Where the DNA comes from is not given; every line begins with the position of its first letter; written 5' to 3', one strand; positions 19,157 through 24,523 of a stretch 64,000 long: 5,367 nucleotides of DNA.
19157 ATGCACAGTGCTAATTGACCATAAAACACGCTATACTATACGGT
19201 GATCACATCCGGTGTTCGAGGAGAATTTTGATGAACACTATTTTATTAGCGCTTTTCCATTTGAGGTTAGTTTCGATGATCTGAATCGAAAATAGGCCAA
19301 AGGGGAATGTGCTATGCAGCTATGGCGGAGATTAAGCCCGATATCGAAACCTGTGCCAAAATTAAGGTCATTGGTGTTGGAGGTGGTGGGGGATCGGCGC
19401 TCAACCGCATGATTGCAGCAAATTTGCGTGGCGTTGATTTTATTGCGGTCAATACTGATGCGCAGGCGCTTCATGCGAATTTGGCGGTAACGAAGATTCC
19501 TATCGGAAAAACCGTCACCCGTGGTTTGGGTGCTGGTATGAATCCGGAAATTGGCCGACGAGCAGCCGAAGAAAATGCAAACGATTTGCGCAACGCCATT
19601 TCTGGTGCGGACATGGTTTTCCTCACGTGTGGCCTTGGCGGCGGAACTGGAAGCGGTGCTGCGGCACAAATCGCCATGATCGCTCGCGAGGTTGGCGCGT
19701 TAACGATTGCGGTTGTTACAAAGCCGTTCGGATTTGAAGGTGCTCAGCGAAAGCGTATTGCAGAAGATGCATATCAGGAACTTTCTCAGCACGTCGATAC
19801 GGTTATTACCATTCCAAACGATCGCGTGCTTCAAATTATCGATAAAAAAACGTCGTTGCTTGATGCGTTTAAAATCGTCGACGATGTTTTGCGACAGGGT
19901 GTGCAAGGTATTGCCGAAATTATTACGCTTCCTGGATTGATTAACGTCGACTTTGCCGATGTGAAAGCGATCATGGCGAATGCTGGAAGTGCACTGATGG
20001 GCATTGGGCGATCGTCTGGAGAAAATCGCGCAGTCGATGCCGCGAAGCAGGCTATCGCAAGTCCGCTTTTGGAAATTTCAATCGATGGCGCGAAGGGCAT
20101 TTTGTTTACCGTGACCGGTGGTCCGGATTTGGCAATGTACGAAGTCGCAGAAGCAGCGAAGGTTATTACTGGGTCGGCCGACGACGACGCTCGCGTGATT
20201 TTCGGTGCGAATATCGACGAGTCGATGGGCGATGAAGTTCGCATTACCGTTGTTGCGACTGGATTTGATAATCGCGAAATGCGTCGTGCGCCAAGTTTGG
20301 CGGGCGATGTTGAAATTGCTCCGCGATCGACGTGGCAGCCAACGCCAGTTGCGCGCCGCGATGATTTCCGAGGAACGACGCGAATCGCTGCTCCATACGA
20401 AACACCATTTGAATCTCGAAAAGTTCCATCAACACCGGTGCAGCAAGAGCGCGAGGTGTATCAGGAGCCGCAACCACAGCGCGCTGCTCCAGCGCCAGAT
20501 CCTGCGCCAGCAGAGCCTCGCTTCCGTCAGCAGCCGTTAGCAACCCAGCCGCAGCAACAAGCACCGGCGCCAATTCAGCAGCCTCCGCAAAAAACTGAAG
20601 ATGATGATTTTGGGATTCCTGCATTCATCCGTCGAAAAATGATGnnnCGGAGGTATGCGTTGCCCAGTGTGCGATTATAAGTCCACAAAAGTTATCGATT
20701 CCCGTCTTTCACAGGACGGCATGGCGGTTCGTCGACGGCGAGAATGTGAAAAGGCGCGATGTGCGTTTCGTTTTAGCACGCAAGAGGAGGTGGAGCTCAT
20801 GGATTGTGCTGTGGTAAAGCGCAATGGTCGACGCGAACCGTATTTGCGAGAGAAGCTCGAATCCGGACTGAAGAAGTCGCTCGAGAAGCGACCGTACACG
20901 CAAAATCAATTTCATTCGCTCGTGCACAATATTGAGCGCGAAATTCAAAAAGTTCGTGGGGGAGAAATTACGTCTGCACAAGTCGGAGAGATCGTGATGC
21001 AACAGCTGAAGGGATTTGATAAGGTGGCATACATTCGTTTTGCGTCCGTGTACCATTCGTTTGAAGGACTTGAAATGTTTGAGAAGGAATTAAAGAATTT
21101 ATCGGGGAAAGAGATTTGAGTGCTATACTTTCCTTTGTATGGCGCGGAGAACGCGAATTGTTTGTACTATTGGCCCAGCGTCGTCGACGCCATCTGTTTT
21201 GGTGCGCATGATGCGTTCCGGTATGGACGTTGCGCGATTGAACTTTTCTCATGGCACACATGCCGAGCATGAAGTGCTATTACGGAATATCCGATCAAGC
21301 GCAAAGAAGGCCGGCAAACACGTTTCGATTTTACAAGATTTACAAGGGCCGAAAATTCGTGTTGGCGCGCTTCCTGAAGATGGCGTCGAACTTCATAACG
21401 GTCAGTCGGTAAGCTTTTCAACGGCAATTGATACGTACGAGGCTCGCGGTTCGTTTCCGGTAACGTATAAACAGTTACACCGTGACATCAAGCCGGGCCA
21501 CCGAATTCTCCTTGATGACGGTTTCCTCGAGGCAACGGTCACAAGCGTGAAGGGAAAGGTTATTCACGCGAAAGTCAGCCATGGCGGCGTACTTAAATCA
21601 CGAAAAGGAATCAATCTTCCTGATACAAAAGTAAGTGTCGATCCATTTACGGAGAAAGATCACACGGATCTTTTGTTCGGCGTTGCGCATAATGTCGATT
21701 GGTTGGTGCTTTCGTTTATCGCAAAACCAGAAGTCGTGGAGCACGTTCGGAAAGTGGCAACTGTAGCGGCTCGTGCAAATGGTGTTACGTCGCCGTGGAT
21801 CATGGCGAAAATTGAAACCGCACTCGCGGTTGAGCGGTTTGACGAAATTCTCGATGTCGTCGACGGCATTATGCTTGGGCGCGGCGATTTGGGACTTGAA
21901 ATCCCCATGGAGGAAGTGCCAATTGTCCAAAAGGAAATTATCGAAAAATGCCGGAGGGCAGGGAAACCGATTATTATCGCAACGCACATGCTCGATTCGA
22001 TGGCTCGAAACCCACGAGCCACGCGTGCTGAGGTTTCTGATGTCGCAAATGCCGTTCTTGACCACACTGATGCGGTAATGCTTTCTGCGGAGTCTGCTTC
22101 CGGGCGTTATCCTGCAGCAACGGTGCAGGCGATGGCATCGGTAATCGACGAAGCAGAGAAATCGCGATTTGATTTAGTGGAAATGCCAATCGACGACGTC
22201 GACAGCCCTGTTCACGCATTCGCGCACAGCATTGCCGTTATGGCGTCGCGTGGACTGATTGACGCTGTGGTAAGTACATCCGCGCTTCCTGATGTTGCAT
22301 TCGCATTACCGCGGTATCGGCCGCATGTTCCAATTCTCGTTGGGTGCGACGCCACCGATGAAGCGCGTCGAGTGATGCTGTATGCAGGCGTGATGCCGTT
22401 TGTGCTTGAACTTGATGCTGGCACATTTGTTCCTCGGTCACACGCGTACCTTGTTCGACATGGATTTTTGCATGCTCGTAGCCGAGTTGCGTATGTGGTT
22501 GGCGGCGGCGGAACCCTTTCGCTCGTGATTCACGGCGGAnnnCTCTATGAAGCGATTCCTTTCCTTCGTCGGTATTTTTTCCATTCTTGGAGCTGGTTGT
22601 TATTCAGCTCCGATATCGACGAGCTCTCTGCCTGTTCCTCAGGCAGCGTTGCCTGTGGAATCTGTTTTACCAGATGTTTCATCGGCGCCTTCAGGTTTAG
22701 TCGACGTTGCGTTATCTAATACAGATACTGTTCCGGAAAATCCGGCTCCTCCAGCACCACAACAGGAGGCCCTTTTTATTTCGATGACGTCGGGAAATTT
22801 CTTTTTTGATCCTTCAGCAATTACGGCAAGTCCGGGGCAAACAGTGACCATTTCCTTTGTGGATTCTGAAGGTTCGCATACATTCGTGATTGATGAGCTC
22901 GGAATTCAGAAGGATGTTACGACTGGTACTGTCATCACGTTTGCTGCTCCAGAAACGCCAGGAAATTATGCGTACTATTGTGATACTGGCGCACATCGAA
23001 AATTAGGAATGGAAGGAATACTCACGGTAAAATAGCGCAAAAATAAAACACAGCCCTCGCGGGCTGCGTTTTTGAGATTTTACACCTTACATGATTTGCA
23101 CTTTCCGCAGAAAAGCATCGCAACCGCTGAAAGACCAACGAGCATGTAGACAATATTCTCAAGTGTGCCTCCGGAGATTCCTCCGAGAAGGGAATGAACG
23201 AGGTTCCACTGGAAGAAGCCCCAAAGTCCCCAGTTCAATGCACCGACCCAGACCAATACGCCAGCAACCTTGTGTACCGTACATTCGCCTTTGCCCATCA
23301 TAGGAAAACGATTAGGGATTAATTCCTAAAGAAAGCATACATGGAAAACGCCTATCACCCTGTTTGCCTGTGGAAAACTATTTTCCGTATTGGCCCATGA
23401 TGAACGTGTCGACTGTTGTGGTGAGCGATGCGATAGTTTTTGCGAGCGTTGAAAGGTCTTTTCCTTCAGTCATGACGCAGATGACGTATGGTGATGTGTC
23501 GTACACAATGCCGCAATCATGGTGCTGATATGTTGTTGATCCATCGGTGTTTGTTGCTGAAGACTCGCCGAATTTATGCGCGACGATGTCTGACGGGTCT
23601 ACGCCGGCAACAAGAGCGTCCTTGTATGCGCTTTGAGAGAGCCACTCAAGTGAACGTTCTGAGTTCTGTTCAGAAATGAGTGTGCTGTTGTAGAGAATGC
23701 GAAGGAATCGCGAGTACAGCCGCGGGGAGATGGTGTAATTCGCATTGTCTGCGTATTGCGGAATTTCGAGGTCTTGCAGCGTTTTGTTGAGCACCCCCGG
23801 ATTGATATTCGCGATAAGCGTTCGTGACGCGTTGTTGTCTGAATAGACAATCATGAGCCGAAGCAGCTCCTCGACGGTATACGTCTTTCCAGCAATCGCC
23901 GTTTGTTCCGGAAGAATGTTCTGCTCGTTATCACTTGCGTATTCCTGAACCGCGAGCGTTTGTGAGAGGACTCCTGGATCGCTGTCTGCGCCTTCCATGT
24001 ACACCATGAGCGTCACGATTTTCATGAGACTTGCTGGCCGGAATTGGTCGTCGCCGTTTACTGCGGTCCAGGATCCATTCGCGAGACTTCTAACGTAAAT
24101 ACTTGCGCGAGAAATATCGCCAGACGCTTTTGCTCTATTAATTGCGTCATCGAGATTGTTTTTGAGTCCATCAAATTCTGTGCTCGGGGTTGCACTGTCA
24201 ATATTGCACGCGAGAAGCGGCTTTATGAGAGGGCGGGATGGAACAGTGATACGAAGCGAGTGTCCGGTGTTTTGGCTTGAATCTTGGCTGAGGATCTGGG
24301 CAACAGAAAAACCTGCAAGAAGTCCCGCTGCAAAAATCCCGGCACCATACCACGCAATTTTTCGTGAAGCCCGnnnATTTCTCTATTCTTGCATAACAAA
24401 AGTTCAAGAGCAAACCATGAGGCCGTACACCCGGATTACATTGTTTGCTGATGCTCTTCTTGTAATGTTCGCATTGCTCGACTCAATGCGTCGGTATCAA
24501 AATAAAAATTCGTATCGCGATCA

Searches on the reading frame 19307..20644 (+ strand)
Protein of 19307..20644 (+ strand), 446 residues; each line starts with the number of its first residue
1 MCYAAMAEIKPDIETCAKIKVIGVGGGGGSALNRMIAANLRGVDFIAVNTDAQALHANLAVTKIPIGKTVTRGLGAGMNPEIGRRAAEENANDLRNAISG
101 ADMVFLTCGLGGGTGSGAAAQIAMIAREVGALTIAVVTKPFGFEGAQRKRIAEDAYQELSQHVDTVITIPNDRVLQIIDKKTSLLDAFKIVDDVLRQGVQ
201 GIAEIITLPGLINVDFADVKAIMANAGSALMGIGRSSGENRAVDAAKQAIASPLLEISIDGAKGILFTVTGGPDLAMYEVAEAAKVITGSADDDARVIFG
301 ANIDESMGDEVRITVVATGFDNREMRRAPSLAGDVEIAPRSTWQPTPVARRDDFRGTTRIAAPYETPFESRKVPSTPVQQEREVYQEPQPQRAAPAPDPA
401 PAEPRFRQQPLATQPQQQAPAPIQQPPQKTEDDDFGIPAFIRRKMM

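Call 35: search_protein_families(library=pfam, proteins=[window:19307-20644:+], max_evalue=0.0001)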
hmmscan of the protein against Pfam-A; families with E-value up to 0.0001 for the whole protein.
window:19307-20644:+ (446 aa): 2 families
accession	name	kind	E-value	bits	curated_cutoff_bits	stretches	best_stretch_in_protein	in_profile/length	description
PF00091.31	Tubulin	-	8.2e-45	153.9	33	1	18-179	1-190/190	Tubulin/FtsZ family, GTPase domain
PF12327.13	FtsZ_C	-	7.5e-35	119.6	27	1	227-321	1-95/95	FtsZ family, C-terminal domain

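Call 65: find_homologous_proteins(query=window:19307-20644:+, max_evalue=1e-30)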
Query window:19307-20644:+ (446 aa): 8000 proteins with E <= 1e-30 among 8000 candidates; the best 120 are listed.
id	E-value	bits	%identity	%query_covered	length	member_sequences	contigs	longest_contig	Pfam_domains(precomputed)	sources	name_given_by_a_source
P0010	4.5e-264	894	92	99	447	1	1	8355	PF00091.32,PF12327.14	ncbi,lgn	-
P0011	6.0e-242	821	85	99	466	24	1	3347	PF00091.32,PF12327.14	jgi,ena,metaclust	metaclust:\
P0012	4.4e-227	772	81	99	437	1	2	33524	PF00091.32,PF12327.14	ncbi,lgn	-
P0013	5.8e-225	765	81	99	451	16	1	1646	PF00091.32,PF12327.14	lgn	-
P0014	2.6e-224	763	77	99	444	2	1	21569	PF00091.32,PF12327.14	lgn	-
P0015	6.2e-224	762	78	99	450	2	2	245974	PF00091.32,PF12327.14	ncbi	ncbi:MAG: cell division protein FtsZ [Patescibacteria group bacterium]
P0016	4.6e-223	759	80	99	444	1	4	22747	PF00091.32,PF12327.14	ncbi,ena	ncbi:MAG: cell division protein FtsZ [Patescibacteria group bacterium]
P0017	6.5e-223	759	80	99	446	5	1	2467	PF00091.32,PF12327.14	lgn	-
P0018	1.3e-222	758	79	99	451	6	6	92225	PF00091.32,PF12327.14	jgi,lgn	jgi:cell division protein FtsZ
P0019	1.4e-222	758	77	99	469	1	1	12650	PF00091.32,PF12327.14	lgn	-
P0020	7.9e-222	755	80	99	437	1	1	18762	PF00091.32,PF12327.14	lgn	-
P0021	8.6e-219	745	78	99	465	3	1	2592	PF00091.32,PF12327.14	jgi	jgi:cell division protein FtsZ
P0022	5.6e-218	742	77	99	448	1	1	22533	PF13809.13,PF00091.32,PF12327.14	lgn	-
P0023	1.1e-217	741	78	99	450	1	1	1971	PF00091.32,PF12327.14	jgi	jgi:cell division protein FtsZ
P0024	9.5e-217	738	77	99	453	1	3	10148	PF13809.13,PF00091.32,PF12327.14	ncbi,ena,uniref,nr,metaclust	ncbi:MAG: Cell division protein FtsZ [Candidatus Uhrbacteria bacterium GW2011_GWD2_52_7]|uniref:Cell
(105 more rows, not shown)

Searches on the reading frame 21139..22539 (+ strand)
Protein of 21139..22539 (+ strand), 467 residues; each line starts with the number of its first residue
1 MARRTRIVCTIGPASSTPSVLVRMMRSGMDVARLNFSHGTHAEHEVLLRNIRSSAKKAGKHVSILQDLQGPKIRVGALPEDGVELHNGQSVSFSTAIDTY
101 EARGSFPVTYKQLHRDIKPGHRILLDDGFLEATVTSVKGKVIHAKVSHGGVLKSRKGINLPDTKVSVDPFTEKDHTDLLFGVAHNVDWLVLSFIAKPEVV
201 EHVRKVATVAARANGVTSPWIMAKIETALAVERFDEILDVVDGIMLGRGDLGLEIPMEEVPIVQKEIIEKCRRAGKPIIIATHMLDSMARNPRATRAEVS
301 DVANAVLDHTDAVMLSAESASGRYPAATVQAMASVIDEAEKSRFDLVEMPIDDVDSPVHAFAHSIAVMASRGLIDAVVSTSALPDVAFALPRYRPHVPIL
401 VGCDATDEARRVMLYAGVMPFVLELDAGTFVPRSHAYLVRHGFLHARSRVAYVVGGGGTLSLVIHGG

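Call 35: search_protein_families(library=pfam, proteins=[window:21139-22539:+], max_evalue=0.0001)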
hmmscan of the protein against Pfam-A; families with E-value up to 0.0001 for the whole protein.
window:21139-22539:+ (467 aa): 3 families
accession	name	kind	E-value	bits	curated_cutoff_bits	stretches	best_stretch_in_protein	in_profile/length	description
PF00224.27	PK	-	2.9e-113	378.7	30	1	3-329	2-328/328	Pyruvate kinase, barrel domain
PF02887.21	PK_C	-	4.5e-07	30.4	28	1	360-455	2-99/114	Pyruvate kinase, alpha/beta domain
PF03328.21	HpcH_HpaI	-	8e-05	22.5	25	0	184-300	83-206/221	HpcH/HpaI aldolase/citrate lyase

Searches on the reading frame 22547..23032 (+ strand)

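Call 36: search_protein_families(library=pfam, proteins=[window:22547-23032:+], max_evalue=0.0001)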
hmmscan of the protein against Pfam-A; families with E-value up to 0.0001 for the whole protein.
window:22547-23032:+ (162 aa): 2 families
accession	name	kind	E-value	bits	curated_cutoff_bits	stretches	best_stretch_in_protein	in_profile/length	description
PF13473.12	Cupredoxin_1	-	3.1e-10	40.4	27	1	72-160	19-103/104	Cupredoxin-like domain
PF00127.26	Copper-bind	-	3.3e-06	27.9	21.2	0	79-162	6-99/99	Copper binding proteins, plastocyanin/azurin family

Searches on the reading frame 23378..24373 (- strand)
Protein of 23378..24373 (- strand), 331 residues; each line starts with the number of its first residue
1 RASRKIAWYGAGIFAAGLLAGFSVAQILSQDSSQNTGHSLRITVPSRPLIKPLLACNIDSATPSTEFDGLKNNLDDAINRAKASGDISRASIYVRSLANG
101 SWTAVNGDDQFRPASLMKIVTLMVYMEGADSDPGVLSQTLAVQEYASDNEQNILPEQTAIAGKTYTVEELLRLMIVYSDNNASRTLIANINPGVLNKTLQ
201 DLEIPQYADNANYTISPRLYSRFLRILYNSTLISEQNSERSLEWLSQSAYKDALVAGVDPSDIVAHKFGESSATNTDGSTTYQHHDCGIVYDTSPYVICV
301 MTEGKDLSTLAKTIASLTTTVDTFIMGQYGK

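Call 36: search_protein_families(library=pfam, proteins=[window:23378-24373:-], max_evalue=0.0001)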
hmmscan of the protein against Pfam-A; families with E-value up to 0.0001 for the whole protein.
window:23378-24373:- (331 aa): 2 families
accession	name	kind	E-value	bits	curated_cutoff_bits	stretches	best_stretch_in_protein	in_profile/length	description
PF13354.11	Beta-lactamase2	-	5e-37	127.8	22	1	91-302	1-214/214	Beta-lactamase enzyme family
PF00768.25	Peptidase_S11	-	8.6e-10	38.9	27.6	1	104-193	28-117/239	D-alanyl-D-alanine carboxypeptidase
